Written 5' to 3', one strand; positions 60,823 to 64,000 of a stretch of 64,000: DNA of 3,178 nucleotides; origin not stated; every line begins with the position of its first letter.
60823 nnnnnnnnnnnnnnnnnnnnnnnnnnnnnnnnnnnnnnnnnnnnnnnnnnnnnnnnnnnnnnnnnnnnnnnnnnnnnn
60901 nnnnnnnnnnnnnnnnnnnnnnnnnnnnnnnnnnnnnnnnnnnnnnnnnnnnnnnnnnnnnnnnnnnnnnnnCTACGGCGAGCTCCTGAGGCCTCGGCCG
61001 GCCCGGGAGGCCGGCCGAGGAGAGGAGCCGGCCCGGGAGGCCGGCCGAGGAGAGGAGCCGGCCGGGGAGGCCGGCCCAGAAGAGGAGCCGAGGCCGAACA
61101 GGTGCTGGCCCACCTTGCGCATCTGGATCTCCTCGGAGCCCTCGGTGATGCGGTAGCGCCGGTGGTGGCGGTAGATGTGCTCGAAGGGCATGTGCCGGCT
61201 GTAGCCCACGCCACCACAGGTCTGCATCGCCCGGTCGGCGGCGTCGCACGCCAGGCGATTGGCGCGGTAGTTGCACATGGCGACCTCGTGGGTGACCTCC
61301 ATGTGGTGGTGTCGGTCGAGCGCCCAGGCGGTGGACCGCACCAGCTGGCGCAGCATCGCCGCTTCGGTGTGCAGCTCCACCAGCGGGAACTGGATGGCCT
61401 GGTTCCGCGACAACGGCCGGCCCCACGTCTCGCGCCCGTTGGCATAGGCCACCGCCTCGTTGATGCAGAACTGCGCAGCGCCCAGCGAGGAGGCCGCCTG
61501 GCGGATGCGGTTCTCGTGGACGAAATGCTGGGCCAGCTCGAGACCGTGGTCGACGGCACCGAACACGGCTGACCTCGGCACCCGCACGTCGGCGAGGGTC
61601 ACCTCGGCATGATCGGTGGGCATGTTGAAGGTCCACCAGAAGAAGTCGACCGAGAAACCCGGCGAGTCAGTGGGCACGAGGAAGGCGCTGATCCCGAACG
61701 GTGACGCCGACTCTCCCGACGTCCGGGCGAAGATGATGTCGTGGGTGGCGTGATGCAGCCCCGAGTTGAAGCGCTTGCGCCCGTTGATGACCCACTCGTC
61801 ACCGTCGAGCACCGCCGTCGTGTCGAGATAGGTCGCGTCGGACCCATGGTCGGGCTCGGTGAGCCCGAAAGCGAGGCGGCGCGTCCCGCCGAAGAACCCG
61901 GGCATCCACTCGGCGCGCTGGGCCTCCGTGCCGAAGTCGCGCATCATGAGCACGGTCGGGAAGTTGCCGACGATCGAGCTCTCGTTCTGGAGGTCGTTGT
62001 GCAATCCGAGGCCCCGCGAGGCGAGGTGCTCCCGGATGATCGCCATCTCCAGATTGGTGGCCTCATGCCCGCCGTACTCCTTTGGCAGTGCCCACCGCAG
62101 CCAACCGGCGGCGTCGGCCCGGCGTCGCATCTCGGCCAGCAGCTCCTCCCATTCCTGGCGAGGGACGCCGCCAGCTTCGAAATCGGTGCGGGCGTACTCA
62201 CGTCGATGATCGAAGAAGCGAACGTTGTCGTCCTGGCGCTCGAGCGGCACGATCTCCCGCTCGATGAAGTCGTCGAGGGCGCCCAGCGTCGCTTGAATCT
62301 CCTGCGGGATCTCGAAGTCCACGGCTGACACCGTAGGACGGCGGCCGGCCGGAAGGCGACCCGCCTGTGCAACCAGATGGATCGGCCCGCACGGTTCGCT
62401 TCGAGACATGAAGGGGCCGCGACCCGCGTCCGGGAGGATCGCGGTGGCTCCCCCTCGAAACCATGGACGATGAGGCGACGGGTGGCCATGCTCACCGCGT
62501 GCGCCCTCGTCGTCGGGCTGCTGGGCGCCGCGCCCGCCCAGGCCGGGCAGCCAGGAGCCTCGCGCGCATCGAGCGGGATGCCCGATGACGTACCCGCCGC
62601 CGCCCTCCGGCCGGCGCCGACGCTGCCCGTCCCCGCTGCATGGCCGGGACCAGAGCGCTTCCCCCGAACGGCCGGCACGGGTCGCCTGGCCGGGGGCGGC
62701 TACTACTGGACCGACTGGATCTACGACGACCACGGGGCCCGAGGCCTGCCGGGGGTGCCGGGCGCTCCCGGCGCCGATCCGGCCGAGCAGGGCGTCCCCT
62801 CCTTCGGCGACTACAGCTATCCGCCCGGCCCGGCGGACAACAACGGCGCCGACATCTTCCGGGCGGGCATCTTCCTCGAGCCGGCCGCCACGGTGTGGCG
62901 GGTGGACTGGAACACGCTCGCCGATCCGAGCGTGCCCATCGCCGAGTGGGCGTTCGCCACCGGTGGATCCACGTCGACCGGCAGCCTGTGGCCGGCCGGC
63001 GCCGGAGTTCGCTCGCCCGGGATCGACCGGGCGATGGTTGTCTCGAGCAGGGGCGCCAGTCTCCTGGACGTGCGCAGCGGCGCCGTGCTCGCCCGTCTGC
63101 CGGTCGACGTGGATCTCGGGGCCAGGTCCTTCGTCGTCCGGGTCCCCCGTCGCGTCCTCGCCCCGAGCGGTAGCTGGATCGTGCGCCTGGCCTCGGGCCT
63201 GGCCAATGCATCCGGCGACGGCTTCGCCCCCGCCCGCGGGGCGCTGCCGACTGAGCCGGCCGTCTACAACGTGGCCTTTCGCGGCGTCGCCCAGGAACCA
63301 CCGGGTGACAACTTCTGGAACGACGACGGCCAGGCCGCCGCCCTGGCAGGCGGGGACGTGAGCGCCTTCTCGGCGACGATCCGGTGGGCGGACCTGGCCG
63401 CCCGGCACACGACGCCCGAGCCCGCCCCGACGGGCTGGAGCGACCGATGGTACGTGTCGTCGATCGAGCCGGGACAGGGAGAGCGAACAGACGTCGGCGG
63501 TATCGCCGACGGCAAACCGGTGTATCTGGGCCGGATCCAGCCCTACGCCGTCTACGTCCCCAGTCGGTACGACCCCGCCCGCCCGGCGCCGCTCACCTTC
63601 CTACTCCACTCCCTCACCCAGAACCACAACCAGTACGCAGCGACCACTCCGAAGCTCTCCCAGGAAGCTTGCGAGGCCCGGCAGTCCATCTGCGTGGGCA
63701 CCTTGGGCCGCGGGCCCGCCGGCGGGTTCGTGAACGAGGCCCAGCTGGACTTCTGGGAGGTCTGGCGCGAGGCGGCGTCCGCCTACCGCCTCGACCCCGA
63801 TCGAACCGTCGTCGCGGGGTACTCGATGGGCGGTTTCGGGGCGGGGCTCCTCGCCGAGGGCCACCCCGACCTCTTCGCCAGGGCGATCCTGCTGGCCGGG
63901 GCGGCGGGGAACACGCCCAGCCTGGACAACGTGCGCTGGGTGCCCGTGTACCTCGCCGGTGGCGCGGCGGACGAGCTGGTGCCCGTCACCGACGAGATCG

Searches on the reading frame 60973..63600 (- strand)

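Call 17: search_protein_families(library=pfam, proteins=[window:60973-63600:-], max_evalue=0.001)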
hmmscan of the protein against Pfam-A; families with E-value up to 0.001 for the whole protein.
window:60973-63600:- (875 aa): 4 families
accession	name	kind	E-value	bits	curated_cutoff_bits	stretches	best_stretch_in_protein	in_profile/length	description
PF00441.29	Acyl-CoA_dh_1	-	5.3e-40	137.4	22.4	1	685-834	2-149/150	Acyl-CoA dehydrogenase, C-terminal domain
PF02770.24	Acyl-CoA_dh_M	-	2.4e-17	63.3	33.3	1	577-660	1-84/97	Acyl-CoA dehydrogenase, middle domain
PF02771.21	Acyl-CoA_dh_N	-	1.5e-10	41.8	22.9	1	467-571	12-111/113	Acyl-CoA dehydrogenase, N-terminal domain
PF08028.16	Acyl-CoA_dh_2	-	1.2e-08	35.8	22.7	1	701-811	3-121/134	Acyl-CoA dehydrogenase, C-terminal domain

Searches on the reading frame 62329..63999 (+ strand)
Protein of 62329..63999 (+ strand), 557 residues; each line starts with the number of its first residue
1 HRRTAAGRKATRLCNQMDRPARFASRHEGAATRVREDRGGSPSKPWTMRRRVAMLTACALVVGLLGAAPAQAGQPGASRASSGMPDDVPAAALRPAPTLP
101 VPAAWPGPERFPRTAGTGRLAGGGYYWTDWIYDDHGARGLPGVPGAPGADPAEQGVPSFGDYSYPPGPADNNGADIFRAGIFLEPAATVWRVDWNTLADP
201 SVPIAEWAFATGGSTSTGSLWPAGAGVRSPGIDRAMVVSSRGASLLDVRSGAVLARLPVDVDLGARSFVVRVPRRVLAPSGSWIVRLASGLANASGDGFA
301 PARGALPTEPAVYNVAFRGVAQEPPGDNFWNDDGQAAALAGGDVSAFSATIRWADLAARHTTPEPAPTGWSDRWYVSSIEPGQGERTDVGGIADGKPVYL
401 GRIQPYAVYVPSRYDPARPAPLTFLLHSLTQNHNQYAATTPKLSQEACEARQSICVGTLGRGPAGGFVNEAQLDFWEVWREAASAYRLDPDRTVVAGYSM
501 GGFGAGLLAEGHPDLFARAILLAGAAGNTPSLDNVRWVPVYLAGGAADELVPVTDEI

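Call 17: search_protein_families(library=pfam, proteins=[window:62329-63999:+], max_evalue=0.001)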
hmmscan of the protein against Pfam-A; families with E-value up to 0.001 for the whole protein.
window:62329-63999:+ (557 aa): 2 families
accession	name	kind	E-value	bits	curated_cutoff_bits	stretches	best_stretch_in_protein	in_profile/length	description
PF00756.26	Esterase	-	5e-08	33.5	22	1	480-528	104-152/251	Putative esterase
PF00326.27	Peptidase_S9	-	1.8e-06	28.1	22.6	1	474-525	47-98/213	Prolyl oligopeptidase family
